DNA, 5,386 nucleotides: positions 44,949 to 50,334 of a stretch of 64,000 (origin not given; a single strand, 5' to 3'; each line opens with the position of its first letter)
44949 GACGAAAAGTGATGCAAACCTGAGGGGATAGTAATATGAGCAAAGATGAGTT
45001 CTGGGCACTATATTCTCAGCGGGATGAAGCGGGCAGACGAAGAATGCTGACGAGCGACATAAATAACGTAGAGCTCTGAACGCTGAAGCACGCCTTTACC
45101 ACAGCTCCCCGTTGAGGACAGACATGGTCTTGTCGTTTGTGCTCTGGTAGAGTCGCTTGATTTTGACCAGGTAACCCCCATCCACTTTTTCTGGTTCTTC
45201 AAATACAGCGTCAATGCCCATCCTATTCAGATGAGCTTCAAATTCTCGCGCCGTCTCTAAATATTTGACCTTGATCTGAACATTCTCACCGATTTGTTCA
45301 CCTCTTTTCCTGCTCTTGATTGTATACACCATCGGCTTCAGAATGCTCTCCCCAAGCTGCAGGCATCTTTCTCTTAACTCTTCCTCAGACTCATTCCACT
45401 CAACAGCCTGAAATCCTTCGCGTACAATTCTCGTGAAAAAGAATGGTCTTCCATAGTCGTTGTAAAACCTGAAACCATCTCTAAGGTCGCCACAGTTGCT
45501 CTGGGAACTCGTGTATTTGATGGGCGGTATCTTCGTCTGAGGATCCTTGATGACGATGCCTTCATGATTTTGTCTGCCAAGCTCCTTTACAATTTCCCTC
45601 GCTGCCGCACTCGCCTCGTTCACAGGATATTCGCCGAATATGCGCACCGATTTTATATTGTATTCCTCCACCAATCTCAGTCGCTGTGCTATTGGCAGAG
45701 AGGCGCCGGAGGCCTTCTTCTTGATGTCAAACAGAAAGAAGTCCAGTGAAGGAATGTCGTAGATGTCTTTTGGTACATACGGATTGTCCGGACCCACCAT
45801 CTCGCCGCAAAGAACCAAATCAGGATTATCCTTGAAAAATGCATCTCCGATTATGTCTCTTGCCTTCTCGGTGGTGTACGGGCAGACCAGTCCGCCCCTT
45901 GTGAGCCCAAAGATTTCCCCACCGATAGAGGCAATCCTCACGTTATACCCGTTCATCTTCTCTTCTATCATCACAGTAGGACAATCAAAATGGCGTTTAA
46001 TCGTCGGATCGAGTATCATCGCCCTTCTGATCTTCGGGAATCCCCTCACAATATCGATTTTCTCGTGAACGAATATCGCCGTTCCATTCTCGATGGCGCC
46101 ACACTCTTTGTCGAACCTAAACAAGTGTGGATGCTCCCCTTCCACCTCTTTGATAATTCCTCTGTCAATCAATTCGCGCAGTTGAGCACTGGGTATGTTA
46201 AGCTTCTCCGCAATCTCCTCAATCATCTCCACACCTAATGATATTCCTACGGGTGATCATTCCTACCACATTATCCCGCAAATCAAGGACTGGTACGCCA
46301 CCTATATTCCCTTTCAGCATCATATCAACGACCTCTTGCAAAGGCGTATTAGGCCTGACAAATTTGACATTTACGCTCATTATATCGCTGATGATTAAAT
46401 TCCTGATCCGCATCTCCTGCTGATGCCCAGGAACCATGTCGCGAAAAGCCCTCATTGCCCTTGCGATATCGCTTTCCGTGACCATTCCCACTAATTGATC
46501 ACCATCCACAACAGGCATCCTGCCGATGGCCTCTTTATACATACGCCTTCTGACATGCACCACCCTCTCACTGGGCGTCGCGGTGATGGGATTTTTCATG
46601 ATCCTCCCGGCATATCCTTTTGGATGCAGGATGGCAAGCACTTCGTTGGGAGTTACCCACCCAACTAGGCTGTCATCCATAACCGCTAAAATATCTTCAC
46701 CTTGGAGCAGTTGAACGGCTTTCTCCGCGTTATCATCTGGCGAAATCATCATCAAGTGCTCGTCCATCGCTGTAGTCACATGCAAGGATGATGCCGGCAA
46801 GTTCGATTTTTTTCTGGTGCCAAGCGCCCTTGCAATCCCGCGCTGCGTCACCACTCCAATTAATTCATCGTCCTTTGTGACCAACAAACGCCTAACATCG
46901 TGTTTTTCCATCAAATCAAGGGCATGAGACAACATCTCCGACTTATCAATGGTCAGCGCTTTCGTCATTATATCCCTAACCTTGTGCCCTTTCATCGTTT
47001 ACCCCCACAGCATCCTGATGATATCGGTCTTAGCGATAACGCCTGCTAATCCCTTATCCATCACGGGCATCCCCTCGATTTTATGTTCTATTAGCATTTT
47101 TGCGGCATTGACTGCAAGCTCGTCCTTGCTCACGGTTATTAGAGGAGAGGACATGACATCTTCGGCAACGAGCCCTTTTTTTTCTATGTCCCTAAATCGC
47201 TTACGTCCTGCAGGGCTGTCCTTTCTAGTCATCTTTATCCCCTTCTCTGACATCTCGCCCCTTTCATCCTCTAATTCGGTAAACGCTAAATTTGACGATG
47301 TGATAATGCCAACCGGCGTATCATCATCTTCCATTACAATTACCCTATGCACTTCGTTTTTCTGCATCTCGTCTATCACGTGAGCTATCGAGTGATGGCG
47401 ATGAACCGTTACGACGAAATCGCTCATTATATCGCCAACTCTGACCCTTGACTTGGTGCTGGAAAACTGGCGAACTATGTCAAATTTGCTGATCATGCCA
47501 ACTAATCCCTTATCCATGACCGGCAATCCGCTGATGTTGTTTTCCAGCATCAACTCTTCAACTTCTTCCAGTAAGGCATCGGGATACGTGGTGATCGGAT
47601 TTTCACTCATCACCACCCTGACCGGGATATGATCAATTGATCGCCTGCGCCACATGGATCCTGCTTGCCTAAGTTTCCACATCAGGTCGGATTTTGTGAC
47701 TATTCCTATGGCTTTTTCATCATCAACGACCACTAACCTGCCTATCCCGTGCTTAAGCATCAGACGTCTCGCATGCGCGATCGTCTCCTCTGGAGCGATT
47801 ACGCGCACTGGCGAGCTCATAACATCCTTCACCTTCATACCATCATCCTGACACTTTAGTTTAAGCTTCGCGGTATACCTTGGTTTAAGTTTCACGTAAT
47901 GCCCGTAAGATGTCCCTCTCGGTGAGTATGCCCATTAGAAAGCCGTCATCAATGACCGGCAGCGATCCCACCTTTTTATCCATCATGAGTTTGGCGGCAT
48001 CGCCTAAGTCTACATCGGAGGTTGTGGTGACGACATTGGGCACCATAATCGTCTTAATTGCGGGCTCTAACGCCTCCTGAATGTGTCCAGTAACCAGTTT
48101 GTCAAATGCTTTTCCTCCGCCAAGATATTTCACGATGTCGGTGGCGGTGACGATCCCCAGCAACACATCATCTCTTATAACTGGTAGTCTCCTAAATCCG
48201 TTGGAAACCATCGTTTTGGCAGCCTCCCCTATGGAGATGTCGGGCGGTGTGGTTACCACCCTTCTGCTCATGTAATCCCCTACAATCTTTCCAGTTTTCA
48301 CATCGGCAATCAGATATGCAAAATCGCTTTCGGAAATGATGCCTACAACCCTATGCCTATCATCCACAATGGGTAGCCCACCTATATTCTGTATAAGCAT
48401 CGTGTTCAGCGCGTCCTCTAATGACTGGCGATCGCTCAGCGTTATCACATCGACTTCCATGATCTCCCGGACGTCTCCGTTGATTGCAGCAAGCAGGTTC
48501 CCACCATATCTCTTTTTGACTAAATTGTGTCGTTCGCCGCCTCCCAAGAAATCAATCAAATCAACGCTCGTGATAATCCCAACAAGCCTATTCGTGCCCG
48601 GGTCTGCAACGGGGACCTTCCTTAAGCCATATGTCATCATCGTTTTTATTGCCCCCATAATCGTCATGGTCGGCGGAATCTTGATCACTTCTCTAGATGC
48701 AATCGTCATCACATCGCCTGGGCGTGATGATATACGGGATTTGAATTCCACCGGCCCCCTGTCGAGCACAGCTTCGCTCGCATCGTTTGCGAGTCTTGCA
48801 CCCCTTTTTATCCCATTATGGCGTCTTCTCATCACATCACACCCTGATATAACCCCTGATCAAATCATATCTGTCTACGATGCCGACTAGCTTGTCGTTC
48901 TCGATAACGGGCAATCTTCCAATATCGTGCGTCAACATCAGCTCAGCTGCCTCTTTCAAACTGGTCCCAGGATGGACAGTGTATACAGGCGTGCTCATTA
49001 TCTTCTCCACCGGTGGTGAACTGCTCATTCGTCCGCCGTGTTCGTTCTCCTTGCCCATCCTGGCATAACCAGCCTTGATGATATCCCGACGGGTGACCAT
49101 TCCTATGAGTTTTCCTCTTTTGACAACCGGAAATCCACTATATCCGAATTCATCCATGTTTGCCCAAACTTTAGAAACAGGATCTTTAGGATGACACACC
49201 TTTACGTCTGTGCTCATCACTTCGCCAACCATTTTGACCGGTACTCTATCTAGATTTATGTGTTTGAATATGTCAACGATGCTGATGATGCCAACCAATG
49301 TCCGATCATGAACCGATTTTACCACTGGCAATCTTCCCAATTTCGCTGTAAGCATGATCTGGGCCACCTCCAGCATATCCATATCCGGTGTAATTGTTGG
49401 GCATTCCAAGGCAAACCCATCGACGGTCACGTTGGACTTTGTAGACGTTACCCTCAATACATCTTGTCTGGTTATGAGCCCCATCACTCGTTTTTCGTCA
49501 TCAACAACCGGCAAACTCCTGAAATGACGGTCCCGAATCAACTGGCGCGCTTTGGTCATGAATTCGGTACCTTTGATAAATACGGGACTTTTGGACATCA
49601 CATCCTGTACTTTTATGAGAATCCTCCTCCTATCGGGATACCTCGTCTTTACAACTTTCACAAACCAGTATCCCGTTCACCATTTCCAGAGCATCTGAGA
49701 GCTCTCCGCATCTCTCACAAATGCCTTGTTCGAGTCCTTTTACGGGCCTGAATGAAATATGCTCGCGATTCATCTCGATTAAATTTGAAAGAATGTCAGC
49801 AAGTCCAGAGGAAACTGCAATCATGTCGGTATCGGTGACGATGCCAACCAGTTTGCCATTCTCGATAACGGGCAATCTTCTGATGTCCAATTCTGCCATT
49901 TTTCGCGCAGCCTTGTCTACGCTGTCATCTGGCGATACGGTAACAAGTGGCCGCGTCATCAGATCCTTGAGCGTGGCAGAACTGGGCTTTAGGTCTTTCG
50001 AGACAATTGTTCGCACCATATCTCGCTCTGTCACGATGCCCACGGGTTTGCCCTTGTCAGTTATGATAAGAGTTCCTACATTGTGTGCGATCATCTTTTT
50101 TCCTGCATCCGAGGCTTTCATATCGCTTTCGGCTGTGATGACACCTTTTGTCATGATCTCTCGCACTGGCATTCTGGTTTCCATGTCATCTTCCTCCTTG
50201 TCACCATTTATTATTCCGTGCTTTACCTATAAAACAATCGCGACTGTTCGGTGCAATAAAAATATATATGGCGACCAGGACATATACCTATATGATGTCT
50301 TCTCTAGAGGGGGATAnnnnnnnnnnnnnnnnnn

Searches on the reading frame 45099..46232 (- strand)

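Call 36: search_protein_families(library=pfam, proteins=[window:45099-46232:-], max_evalue=0.0001)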
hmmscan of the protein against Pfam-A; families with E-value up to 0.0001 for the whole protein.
window:45099-46232:- (378 aa): 3 families
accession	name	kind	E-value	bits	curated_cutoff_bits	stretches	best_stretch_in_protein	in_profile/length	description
PF18330.7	Lig_C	-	1.3e-43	148.4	25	1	254-376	3-125/125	Ligase Pab1020 C-terminal region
PF09414.15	RNA_ligase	-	4.3e-26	92.5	27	1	86-241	2-171/171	RNA ligase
PF01068.26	DNA_ligase_A_M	-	1.4e-05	25.3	26.2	0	82-234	17-190/204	ATP dependent DNA ligase domain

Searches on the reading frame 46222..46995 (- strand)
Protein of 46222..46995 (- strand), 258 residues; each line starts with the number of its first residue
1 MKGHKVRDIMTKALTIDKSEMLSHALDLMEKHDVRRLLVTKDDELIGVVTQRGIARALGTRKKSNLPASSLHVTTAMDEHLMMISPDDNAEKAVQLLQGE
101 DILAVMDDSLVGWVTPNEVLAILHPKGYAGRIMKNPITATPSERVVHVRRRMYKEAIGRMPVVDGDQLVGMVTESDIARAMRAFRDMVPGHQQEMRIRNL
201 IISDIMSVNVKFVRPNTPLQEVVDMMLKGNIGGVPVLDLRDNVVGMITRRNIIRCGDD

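Call 36: search_protein_families(library=pfam, proteins=[window:46222-46995:-], max_evalue=0.0001)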
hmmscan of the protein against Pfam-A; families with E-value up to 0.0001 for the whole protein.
window:46222-46995:- (258 aa): 1 family
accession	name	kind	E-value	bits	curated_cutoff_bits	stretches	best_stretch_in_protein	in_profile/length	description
PF00571.33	CBS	-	4.1e-45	152.3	24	3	202-254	1-53/57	CBS domain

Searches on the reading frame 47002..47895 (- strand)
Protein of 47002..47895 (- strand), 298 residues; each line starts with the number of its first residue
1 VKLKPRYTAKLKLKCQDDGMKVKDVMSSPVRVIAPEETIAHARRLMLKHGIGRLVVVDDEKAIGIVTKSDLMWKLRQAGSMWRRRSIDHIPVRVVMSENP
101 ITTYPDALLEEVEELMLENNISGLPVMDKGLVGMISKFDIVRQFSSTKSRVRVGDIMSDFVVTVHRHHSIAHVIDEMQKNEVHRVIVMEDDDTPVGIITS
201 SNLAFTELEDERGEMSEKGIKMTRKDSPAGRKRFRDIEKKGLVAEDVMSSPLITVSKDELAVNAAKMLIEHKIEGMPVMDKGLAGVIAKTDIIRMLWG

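Call 36: search_protein_families(library=pfam, proteins=[window:47002-47895:-], max_evalue=0.0001)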
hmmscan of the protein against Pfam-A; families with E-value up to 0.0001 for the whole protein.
window:47002-47895:- (298 aa): 1 family
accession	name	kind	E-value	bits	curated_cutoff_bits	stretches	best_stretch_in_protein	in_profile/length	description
PF00571.33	CBS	-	6.7e-53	177.3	24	4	22-73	1-53/57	CBS domain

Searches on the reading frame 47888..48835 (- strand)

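Call 37: search_protein_families(library=pfam, proteins=[window:47888-48835:-], max_evalue=0.0001)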
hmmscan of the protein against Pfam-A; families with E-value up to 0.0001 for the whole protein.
window:47888-48835:- (316 aa): 1 family
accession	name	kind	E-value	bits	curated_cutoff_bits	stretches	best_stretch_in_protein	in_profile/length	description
PF00571.33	CBS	-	8.8e-55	183.3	24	4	185-239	1-56/57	CBS domain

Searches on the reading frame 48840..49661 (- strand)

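Call 23: search_protein_families(library=pfam, proteins=[window:48840-49661:-], max_evalue=0.001)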
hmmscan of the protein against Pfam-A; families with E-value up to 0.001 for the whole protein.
window:48840-49661:- (274 aa): 1 family
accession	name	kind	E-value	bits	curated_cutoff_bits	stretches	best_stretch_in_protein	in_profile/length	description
PF00571.33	CBS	-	5.6e-59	196.7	24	4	218-270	1-54/57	CBS domain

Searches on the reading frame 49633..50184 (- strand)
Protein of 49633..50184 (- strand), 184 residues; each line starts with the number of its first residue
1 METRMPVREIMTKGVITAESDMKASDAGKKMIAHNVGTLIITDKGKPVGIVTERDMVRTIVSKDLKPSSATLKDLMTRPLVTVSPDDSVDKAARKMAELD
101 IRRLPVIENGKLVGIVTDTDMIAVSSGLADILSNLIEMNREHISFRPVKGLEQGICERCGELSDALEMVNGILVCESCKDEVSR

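Call 23: search_protein_families(library=pfam, proteins=[window:49633-50184:-], max_evalue=0.001)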
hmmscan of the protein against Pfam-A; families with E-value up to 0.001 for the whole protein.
window:49633-50184:- (184 aa): 1 family
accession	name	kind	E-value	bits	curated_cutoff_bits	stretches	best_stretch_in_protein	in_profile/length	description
PF00571.33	CBS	-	7.8e-33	113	24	2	73-124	2-54/57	CBS domain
